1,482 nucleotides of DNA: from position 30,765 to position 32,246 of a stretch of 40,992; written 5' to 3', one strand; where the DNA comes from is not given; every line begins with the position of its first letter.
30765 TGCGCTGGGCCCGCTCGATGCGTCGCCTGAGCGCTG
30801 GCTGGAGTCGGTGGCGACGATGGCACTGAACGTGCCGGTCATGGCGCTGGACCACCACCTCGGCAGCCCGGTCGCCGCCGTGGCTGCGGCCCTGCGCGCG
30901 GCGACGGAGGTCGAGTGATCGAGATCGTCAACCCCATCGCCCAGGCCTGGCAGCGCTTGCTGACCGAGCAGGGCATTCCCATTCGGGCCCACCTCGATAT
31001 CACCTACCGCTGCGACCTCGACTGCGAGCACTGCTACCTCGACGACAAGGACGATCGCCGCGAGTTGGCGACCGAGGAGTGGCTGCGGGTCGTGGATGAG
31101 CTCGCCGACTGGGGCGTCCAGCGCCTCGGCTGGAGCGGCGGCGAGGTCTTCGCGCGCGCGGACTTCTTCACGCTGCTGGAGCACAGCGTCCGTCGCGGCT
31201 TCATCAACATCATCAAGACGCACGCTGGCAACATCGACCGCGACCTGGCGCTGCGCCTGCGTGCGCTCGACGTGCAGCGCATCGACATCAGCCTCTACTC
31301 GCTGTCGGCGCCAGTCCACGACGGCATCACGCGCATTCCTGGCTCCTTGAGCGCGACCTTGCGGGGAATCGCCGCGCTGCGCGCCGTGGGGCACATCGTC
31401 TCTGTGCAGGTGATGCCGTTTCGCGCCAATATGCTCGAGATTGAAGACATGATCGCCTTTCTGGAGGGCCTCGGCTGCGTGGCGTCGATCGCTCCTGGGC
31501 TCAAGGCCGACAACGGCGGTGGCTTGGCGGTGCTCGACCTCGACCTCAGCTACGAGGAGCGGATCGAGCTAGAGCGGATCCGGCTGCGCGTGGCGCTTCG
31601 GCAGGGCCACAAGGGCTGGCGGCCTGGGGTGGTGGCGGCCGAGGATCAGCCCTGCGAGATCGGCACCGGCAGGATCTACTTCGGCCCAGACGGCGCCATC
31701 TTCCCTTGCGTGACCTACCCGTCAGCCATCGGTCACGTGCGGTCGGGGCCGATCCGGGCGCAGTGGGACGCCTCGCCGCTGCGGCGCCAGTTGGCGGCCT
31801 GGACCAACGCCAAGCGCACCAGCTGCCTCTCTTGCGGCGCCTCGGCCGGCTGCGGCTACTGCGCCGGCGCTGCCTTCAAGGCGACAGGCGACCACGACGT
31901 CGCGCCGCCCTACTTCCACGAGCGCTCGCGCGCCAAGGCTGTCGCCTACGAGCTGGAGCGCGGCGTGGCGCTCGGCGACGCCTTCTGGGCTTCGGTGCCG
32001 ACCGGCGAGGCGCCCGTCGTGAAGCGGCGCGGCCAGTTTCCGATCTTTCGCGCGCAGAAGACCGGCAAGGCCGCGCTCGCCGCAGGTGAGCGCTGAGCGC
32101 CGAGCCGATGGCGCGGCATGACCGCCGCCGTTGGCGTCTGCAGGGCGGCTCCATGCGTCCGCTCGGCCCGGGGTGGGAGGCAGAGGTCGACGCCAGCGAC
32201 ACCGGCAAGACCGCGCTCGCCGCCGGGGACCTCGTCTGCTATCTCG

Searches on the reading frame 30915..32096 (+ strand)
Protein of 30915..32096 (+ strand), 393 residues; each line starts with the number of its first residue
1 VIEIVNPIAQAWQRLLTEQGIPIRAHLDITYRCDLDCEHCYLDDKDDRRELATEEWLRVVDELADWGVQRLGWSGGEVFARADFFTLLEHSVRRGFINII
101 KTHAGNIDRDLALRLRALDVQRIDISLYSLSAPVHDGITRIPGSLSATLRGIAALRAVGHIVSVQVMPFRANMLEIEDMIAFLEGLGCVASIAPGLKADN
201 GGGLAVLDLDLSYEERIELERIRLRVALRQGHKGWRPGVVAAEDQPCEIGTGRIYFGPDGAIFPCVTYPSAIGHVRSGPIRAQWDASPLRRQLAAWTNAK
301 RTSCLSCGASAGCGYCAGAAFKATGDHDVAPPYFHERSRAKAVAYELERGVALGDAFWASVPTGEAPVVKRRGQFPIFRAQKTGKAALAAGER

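Call 4: search_protein_families(library=pfam, proteins=[window:30915-32096:+], max_evalue=0.01)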
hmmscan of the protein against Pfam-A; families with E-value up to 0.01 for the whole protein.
window:30915-32096:+ (393 aa): 2 families
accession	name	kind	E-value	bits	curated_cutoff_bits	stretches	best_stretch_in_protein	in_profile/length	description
PF04055.27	Radical_SAM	-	3.4e-18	66.8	29.5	1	29-183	3-166/166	Radical SAM superfamily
PF13186.11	SPASM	-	0.00018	22.2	21.5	1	247-307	1-66/67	Iron-sulfur cluster-binding domain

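Call 5: search_protein_families(library=ncbifam, proteins=[window:30915-32096:+], max_evalue=1)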
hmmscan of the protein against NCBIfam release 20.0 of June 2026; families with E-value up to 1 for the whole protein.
window:30915-32096:+ (393 aa): 54 families (the best 25 are shown)
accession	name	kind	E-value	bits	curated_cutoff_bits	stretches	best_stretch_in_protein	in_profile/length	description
TIGR04545.1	rSAM_ahbD_hemeb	equivalog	3.2e-29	102.5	500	2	28-190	5-169/339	heme b synthase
TIGR04055.1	rSAM_NirJ2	equivalog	9.8e-29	100.9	500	2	29-190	6-168/326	putative heme d1 biosynthesis radical SAM protein NirJ2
TIGR04053.2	TIGR04053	equivalog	3.7e-23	82.4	395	2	25-189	10-179/366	TIGR04053 family radical SAM/SPASM domain-containing protein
NF045574.1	sacti_mat_StsB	exception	4.5e-23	81.8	625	1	26-321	99-399/466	StsB family radical SAM/SPASM domain sactipeptide maturase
TIGR02109.1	PQQ_syn_pqqE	equivalog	1.4e-22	80.2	381.35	1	20-337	4-333/358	pyrroloquinoline quinone biosynthesis protein PqqE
TIGR04546.1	rSAM_ahbC_deAc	equivalog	4.6e-22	78.3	650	1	28-216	44-232/390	12,18-didecarboxysiroheme deacetylase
TIGR04054.1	rSAM_NirJ1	equivalog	5.7e-22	77.9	650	1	27-186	40-200/387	putative heme d1 biosynthesis radical SAM protein NirJ1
TIGR03962.1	mycofact_rSAM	equivalog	6.1e-22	78.2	265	1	21-320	10-317/339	mycofactocin radical SAM maturase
TIGR04250.1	SCM_rSAM_ScmE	equivalog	8.9e-21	74.2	400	1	26-183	6-165/358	SynChlorMet cassette radical SAM/SPASM protein ScmE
TIGR04303.1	GeoRSP_rSAM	equivalog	1.7e-20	73.9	400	2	25-216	7-197/325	GeoRSP system radical SAM/SPASM protein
TIGR04051.1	rSAM_NirJ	equivalog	2.5e-20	72.7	515.45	1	29-184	8-164/354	heme d1 biosynthesis radical SAM protein NirJ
NF012164.0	AlbA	equivalog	9.1e-19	67.2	850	1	18-284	108-377/442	subtilosin maturase AlbA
NF050035.1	rSAM_WgK_link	exception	1.4e-18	67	650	1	22-180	8-165/367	radical SAM/SPASM peptide maturase WgkB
TIGR04347.1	pseudo_SAM_Halo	equivalog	2e-17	63.6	525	1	28-217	43-232/390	TIGR04347 family pseudo-SAM/SPASM protein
TIGR02668.1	moaA_archaeal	equivalog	4.3e-17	62.1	325.25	1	27-184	14-174/303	GTP 3',8-cyclase MoaA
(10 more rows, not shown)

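Call 8: find_encoding_contigs(protein=window:30915-32096:+, flank=6000, max_places=6)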
Protein window:30915-32096:+ (393 aa): 3 contigs read that carry it; 3 places shown.
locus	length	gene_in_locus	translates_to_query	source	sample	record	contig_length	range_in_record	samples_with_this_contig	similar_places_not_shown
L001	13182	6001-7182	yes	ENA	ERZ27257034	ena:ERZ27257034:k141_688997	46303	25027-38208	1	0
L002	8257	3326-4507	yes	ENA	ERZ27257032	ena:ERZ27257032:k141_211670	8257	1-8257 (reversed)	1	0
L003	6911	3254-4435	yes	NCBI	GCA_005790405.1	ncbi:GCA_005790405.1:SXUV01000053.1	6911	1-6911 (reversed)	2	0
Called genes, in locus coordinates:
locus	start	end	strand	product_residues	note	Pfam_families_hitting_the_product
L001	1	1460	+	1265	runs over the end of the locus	-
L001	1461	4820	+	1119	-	PF13517:FG-GAP_3 (faint), PF19077:Big_13 (faint), PF01839:FG-GAP (faint)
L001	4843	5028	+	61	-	-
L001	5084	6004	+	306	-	PF27840:ScmC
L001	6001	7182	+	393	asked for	PF04055:Radical_SAM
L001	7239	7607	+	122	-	-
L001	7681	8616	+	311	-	PF13432:TPR_16 (faint), PF13525:YfiO (faint), PF13174:TPR_6 (faint)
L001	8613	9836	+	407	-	PF01476:LysM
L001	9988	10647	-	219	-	PF06902:Fer4_19, PF09360:zf-CDGSH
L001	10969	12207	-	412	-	PF07690:MFS_1, PF00083:Sugar_tr (weak), PF07690:MFS_1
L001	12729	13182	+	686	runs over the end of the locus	-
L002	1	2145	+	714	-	?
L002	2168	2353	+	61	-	-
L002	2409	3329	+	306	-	PF27840:ScmC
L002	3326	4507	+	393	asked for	PF04055:Radical_SAM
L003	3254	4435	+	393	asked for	PF04055:Radical_SAM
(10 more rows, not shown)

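Call 10: find_homologous_proteins(query=window:30915-32096:+, max_evalue=1e-20)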
Query window:30915-32096:+ (393 aa): 27 proteins with E <= 1e-20 among 8000 candidates.
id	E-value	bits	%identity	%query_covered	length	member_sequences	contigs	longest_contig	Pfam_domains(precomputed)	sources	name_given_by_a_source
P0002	4.1e-266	900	100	100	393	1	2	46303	PF04055.28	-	-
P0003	1.7e-124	434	53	96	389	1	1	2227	PF13186.12,PF04055.28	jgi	jgi:radical SAM protein with 4Fe4S-binding SPASM domain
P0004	1.4e-115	404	52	95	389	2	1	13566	PF13186.12,PF04055.28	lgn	-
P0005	1.0e-101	359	47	94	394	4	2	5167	PF13186.12,PF04055.28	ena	-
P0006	4.7e-100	353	46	93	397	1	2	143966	PF13186.12,PF04055.28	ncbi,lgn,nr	ncbi:MAG: radical SAM protein [Deltaproteobacteria bacterium]|nr:radical SAM protein [Deltaproteobac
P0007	6.2e-96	340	46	94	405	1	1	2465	PF13186.12,PF04055.28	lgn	-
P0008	1.9e-94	335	45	94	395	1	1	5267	PF13186.12,PF04055.28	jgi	jgi:radical SAM protein with 4Fe4S-binding SPASM domain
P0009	3.0e-93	331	44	97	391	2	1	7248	PF13186.12,PF04055.28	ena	-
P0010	5.0e-93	330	44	95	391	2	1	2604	PF13186.12,PF04055.28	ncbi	-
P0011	2.1e-90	322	45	90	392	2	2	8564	PF13186.12,PF04055.28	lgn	-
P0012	3.5e-90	321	44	92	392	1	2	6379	PF13186.12,PF04055.28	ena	-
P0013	9.0e-90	319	41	97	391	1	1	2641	PF13186.12,PF04055.28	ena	-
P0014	2.7e-89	318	45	90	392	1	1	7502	PF13186.12,PF04055.28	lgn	-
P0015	2.6e-88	315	44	93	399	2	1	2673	PF13186.12,PF04055.28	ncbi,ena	-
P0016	1.1e-87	313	42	94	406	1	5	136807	PF13186.12,PF04055.28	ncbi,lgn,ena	-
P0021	5.4e-81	291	41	92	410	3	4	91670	PF13186.12,PF04055.28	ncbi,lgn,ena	-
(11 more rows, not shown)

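Call 11: find_encoding_contigs(protein=P0004, flank=5000, max_places=2)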
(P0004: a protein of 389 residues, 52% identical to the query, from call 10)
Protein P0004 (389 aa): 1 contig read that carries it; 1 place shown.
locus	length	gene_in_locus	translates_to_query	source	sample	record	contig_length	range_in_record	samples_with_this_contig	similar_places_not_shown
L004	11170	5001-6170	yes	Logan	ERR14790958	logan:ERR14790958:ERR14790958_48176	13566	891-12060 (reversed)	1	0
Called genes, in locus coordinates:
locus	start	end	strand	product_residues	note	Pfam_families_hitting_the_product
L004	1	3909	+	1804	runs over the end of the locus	?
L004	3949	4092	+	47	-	-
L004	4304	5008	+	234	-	-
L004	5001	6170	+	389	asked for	PF04055:Radical_SAM, PF13186:SPASM (weak)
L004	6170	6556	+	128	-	-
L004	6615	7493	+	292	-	PF13525:YfiO (faint), PF13428:TPR_14 (faint), PF13432:TPR_16, PF13174:TPR_6 (weak)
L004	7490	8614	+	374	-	PF01476:LysM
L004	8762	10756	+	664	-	-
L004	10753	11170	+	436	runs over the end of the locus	?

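Call 12: find_encoding_contigs(protein=P0006, flank=5000, max_places=2)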
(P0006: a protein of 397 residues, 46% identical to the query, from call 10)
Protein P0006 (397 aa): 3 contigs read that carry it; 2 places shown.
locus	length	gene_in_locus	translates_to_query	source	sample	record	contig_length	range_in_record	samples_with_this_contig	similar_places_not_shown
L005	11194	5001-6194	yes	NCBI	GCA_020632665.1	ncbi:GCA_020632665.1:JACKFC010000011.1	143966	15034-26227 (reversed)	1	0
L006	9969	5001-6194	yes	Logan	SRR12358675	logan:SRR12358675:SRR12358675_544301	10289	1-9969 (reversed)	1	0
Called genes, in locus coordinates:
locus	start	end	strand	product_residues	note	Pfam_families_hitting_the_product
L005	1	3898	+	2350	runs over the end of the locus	PF19077:Big_13 (faint), PF01839:FG-GAP (faint)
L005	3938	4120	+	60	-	-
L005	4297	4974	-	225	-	-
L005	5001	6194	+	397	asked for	PF04055:Radical_SAM, PF13186:SPASM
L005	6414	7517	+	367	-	PF13525:YfiO (faint), PF13428:TPR_14 (faint), PF13432:TPR_16, PF13174:TPR_6 (weak)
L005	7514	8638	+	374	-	PF01476:LysM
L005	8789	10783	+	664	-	-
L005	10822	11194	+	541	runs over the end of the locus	PF00004:AAA, PF17862:AAA_lid_3 (faint)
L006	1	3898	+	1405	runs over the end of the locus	?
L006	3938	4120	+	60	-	-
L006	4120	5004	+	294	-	PF27840:ScmC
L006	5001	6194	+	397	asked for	PF04055:Radical_SAM, PF13186:SPASM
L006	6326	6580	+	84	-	-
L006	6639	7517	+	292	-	PF13525:YfiO (faint), PF13428:TPR_14 (faint), PF13432:TPR_16, PF13174:TPR_6 (weak)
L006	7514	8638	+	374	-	PF01476:LysM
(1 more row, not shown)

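Call 13: find_encoding_contigs(protein=P0016, flank=5000, max_places=2)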
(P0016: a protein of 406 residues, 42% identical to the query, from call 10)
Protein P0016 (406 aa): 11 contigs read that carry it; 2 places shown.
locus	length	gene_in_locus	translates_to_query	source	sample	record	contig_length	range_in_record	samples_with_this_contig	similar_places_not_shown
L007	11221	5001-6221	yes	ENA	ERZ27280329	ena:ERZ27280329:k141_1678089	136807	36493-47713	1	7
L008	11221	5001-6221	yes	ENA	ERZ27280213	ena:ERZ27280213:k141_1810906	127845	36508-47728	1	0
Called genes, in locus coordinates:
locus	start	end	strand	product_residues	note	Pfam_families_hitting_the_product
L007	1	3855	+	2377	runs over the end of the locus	PF19077:Big_13 (faint), PF13750:Big_3_3 (faint), PF01839:FG-GAP (faint), PF13517:FG-GAP_3 (faint)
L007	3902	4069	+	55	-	-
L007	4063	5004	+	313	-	-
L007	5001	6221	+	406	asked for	PF04055:Radical_SAM, PF13186:SPASM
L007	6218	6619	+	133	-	-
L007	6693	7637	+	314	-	PF13525:YfiO (faint), PF13174:TPR_6 (faint), PF13432:TPR_16 (weak)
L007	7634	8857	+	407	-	PF01476:LysM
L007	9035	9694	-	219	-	PF06902:Fer4_19, PF09360:zf-CDGSH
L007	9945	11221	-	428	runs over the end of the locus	PF07690:MFS_1, PF00083:Sugar_tr (faint), PF07690:MFS_1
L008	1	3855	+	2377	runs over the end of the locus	PF19077:Big_13 (faint), PF13750:Big_3_3 (faint), PF01839:FG-GAP (faint), PF13517:FG-GAP_3 (faint)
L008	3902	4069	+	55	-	-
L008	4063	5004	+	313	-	-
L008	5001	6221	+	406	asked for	PF04055:Radical_SAM, PF13186:SPASM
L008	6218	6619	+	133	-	-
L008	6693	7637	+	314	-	PF13525:YfiO (faint), PF13174:TPR_6 (faint), PF13432:TPR_16 (weak)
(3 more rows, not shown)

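Call 14: find_encoding_contigs(protein=P0021, flank=5000, max_places=2)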
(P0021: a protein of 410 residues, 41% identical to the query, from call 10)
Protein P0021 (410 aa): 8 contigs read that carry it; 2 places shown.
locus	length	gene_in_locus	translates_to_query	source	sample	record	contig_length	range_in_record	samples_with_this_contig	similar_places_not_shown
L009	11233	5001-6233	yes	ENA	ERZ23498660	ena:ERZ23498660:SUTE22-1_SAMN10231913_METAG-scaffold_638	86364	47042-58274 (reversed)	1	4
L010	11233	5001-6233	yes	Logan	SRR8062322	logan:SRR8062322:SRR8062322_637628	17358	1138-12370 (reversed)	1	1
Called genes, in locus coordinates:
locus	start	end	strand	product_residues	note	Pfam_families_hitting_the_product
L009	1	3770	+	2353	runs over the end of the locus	PF19077:Big_13 (faint), PF27332:TP_0781 (faint), PF13750:Big_3_3 (faint), PF13517:FG-GAP_3 (faint), PF01839:FG-GAP (faint)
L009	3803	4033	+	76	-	-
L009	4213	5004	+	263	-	PF27840:ScmC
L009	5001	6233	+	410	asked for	PF04055:Radical_SAM, PF13186:SPASM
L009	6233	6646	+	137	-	-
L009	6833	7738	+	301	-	PF13174:TPR_6 (faint)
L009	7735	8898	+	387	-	PF01476:LysM (weak)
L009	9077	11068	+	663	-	-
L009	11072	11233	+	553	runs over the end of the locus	PF00004:AAA, PF17862:AAA_lid_3 (weak)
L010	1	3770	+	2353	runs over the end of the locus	PF19077:Big_13 (faint), PF27332:TP_0781 (faint), PF13750:Big_3_3 (faint), PF13517:FG-GAP_3 (faint), PF01839:FG-GAP (faint)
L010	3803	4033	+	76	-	-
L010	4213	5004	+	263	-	PF27840:ScmC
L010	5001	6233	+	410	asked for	PF04055:Radical_SAM, PF13186:SPASM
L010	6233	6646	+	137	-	-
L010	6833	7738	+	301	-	PF13174:TPR_6 (faint)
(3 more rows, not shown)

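Call 21: find_related_loci(query=A1, collection=genome_contigs, flank=4000)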
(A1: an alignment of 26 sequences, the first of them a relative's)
Query A1 (393 aa) in genome_contigs; peptide patterns used: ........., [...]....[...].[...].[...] (x = any residue, [..] = any of these).
292 stretches matched a pattern; 223 encode a relative of the query (tblastn E <= 1e-3); the best 80 are kept; 80 distinct loci.
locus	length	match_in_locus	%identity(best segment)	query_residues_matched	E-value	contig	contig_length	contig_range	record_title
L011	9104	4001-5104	46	19-385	5e-102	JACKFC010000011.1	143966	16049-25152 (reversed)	MAG: Deltaproteobacteria bacterium isolate HK-STAS-MYXO-50 HK-STAS-MYXO-50_11, whole genome shotgun sequence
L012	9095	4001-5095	44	16-382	3e-91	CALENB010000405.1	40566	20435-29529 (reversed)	MAG TPA_asm: uncultured Myxococcales bacterium isolate ERR2206774_bin.79_CONCOCT_v1.1_MAG genome assembly, contig: ERZ88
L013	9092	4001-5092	43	21-382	1e-88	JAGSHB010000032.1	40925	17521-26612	MAG: Myxococcales bacterium isolate GY13CH_bin.24 k141_75616_length_40925_cov_13.1565, whole genome shotgun sequence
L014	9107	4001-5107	42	2-370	2e-88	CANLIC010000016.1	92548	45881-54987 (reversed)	MAG: Myxococcales bacterium isolate TH-Jun18-32 genome assembly, contig: TH-Jun18-C308, whole genome shotgun sequence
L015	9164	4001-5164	41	11-392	2e-88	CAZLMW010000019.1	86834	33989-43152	MAG TPA_asm: uncultured Enterobacteriaceae bacterium isolate binchicken_co46_896 genome assembly, contig: NODE_395_lengt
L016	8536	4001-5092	43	20-382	2e-88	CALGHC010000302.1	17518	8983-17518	MAG TPA_asm: uncultured Myxococcales bacterium isolate ERR2206756_bin.84_CONCOCT_v1.1_MAG genome assembly, contig: ERZ88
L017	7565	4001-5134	41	3-382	7e-88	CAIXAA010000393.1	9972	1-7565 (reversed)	MAG: uncultured Myxococcales bacterium isolate MJ120716A_bin-0880 genome assembly, contig: bin-0880:393/998, whole genom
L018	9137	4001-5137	41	15-393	3e-87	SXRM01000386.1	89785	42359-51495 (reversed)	MAG: Proteobacteria bacterium isolate F1-140-MAGs058 F1-140__c498720, whole genome shotgun sequence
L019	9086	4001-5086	42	22-384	1e-86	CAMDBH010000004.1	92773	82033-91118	MAG: Klebsiella pneumoniae isolate MaH-04nov19-278 genome assembly, contig: MaH-04nov19-C326, whole genome shotgun seque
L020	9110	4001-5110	44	8-377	2e-86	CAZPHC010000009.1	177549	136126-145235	MAG TPA_asm: uncultured Enterobacteriaceae bacterium isolate SRP319275_co3_164 genome assembly, contig: NODE_107_length_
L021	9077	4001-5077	42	22-382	2e-85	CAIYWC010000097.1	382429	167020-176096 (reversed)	MAG: uncultured Myxococcales bacterium isolate AlinenLipids_bin-2060 genome assembly, contig: bin-2060:097/236, whole ge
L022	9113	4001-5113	40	20-390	2e-84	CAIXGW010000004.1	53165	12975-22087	MAG: uncultured Myxococcales bacterium isolate ErkenSummer_bin-0937 genome assembly, contig: bin-0937:004/404, whole gen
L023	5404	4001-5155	40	4-385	4e-84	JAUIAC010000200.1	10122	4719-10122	MAG: bacterium isolate 5_bin.26 NODE_4698_length_10122_cov_2.820310, whole genome shotgun sequence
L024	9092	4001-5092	41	22-382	3e-84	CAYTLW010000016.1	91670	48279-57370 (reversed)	MAG TPA_asm: uncultured Enterobacteriaceae bacterium isolate binchicken_co141_175 genome assembly, contig: NODE_820_leng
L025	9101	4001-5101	40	18-385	1e-83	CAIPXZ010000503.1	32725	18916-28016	MAG: uncultured Myxococcales bacterium isolate YR2_bin-0002 genome assembly, contig: bin-0002:503/806, whole genome shot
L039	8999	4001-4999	32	9-345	9e-51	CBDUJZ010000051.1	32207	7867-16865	MAG TPA_asm: uncultured Myxococcales bacterium isolate SRR22808118_concoct_115 genome assembly, contig: ERZ25043431.849,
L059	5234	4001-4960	29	21-345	4e-41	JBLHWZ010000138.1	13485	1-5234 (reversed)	MAG: Bradymonadia bacterium isolate 3300046534_141 Ga0491194_0010804, whole genome shotgun sequence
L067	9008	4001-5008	30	21-347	1e-33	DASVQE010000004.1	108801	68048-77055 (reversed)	MAG TPA_asm: Thermoanaerobaculia bacterium isolate SMAG_U3198 k141_318733, whole genome shotgun sequence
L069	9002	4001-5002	28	21-344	3e-32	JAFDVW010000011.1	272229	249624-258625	MAG: Acidobacteria bacterium isolate SZAS KAN-5 ACID-KAN-1__11__length-272229, whole genome shotgun sequence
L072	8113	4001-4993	27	22-351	3e-31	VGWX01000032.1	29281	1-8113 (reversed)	MAG: Nitrospira sp. isolate K_DeepCast_150m_m2_200 K_DeepCast_150m_m2_200_Ga0194126_10002593, whole genome shotgun seque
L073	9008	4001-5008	29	21-347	3e-31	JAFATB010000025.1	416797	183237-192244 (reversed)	MAG: Acidobacteriota bacterium isolate CP_BM_ER_R9_1 BM_ER_R9_k147_1476853, whole genome shotgun sequence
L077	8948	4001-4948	26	23-333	1e-28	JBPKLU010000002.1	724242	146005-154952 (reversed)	MAG: Nitrospiraceae bacterium isolate JZ-2_201709_bins_140 JZ-2_201709_bins_140_scaffold_2, whole genome shotgun sequenc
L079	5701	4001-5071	28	21-377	3e-27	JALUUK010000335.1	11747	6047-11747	MAG: Acidobacteria bacterium isolate 128-326_metabat1_scaf2bin.003 128-326_scaffold_2643_c1, whole genome shotgun sequen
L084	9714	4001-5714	28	19-318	2e-23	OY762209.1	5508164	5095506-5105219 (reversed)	MAG: Syntrophorhabdaceae bacterium isolate b67c53bf-795e-48b1-b0c8-2f1cb1e3683a genome assembly, chromosome: 1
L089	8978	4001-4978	26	22-318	9e-22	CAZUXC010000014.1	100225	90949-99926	MAG TPA_asm: uncultured Methanospirillum sp. isolate SRP302447_co4_352 genome assembly, contig: NODE_703_length_100225_c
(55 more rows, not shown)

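Call 44: search_solved_structures(query=A1, max_evalue=0.00001)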
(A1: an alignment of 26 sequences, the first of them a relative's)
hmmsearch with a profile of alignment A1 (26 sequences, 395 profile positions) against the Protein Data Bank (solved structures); distinct sequences matched with E-value up to 0.00001: 10.
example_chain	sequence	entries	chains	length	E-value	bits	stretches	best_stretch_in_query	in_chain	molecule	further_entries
6efn_A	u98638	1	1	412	7.4e-33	117.1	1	25-287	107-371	Sporulation killing factor maturation protein SkfB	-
6c8v_A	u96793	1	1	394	4.7e-28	101.2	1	31-360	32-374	Coenzyme PQQ synthesis protein E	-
5v1q_A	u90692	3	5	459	1.1e-18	70.4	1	35-318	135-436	Radical SAM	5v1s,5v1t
7vob_C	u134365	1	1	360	5.3e-17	64.9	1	37-193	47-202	Cytosylglucuronate decarboxylase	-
7voc_C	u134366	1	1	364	5.4e-17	64.8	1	37-193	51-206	Cytosylglucuronate decarboxylase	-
2fb2_A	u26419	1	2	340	1.4e-12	50.3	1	28-213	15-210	Molybdenum cofactor biosynthesis protein A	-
1tv7_A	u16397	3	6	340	1.5e-12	50.2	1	28-213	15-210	Molybdenum cofactor biosynthesis protein A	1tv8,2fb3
7tol_A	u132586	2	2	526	5.1e-08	35.3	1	23-102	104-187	glycerol dibiphytanyl glycerol tetraether - macrocyclic archaeol synthase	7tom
8wm2_A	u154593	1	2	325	1.6e-06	30.4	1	10-131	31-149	Fe-S radical SAM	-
9dfu_A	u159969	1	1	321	3.4e-06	29.3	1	24-190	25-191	Radical SAM core domain-containing protein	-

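Call 91: search_protein_families(library=pfam, proteins=[L073:3600-3938:+, L077:3693-4001:+, L069:3564-3920:+, L084:3706-3981:+, L072:3649-3918:+, L084:5034-6269:+, L084:6311-7819:+, L072:5197-5823:+, L072:2808-3674:+], max_evalue=0.01)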
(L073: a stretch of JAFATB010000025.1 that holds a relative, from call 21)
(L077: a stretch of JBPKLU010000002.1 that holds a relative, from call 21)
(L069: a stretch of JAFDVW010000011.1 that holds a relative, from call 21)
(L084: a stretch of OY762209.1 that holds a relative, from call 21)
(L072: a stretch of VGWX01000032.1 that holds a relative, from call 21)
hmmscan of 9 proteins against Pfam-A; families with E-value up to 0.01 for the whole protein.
L073:3600-3938:+ (112 aa): 1 family
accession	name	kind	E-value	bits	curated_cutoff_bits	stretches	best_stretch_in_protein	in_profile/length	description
PF05402.18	PqqD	-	1.7e-16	60.7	23.4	1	35-105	2-67/67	Coenzyme PQQ synthesis protein D (PqqD)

L077:3693-4001:+ (102 aa): 0 families

L069:3564-3920:+ (118 aa): 0 families

L084:3706-3981:+ (91 aa): 1 family
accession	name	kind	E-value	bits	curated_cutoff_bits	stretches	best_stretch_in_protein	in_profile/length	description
PF05402.18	PqqD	-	6.2e-11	42.9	23.4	1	20-77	3-61/67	Coenzyme PQQ synthesis protein D (PqqD)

L072:3649-3918:+ (89 aa): 1 family
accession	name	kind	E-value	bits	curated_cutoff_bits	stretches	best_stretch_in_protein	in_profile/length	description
PF05402.18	PqqD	-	8.4e-13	48.9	23.4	1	21-87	1-67/67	Coenzyme PQQ synthesis protein D (PqqD)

L084:5034-6269:+ (411 aa): 1 family
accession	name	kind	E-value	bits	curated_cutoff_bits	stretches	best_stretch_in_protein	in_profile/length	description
PF04055.27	Radical_SAM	-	5.2e-23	82.5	29.5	1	45-201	2-159/166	Radical SAM superfamily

L084:6311-7819:+ (502 aa): 2 families
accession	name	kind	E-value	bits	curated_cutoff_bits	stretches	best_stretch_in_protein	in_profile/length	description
PF10502.14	Peptidase_S26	-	6.3e-05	23.4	22.9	1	296-350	26-83/168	Signal peptidase, peptidase S26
PF00717.28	Peptidase_S24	-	0.0027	17.9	23.3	0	296-367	38-103/116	Peptidase S24-like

L072:5197-5823:+ (208 aa): 2 families
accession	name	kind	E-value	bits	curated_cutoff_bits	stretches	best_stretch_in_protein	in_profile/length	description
PF00717.28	Peptidase_S24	-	1.9e-07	31.2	23.3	1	36-103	24-86/116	Peptidase S24-like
PF10502.14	Peptidase_S26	-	0.00025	21.5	22.9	1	48-93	25-68/168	Signal peptidase, peptidase S26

L072:2808-3674:+ (288 aa): 0 families

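Call 95: search_protein_families(library=pfam, proteins=[L059:2507-2785:+, L039:2311-2835:+], max_evalue=1)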
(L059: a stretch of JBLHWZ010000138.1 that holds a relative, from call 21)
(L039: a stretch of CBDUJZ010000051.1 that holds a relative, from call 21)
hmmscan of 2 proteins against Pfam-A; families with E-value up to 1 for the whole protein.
L059:2507-2785:+ (93 aa): 1 family
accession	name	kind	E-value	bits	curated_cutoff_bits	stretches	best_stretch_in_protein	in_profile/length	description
PF05402.18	PqqD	-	3.7e-13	50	23.4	1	27-89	5-67/67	Coenzyme PQQ synthesis protein D (PqqD)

L039:2311-2835:+ (175 aa): 2 families
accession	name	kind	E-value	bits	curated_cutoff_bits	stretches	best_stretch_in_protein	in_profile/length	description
PF05402.18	PqqD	-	1.9e-16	60.5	23.4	1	106-172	2-67/67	Coenzyme PQQ synthesis protein D (PqqD)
PF22106.1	NGO1945_C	-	0.15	12.9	27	1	117-165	42-91/93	NGO1945 C-terminal domain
